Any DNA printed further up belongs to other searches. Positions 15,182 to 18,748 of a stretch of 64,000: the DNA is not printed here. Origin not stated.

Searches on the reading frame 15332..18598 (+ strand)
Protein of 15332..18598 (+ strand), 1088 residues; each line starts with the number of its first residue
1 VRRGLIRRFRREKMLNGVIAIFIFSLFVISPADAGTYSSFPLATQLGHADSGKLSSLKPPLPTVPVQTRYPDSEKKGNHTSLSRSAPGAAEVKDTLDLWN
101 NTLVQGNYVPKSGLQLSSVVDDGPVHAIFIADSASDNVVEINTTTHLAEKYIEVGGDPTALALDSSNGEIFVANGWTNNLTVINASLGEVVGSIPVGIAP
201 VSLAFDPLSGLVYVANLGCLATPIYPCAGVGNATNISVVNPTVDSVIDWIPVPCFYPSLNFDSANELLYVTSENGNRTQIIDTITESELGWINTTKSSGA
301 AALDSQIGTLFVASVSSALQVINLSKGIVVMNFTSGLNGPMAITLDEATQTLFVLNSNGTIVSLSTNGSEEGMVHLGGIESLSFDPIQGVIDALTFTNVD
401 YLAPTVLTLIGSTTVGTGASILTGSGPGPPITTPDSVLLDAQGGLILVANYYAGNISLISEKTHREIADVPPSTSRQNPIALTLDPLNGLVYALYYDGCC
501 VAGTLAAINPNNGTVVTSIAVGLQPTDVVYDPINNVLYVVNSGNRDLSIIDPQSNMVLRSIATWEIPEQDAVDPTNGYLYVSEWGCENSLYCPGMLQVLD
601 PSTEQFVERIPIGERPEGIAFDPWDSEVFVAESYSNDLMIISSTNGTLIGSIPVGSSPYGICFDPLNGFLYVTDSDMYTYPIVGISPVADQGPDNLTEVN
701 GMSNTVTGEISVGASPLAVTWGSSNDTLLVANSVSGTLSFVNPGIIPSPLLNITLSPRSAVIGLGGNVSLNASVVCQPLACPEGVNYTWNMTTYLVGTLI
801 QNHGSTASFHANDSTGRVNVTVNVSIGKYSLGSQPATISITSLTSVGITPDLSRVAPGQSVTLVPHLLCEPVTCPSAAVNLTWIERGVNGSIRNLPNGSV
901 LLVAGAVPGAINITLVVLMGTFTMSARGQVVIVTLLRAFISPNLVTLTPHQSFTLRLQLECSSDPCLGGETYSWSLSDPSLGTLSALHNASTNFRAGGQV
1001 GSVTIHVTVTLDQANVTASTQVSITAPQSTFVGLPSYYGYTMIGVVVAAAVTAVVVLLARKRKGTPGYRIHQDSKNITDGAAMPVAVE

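Call 60: search_protein_families(library=pfam, proteins=[window:15332-18598:+], max_evalue=0.001)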
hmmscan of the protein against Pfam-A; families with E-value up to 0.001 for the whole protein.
window:15332-18598:+ (1088 aa): 3 families
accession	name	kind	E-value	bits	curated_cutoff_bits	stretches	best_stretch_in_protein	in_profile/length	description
PF21783.3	YNCE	-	1.7e-12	47.8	27.1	0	126-207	40-121/339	YNCE-like beta-propeller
PF01436.27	NHL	-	5e-07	29.9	20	0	157-179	3-22/28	NHL repeat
PF11755.13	DUF3311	-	0.00039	20.9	30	1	1030-1062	23-55/61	Protein of unknown function (DUF3311)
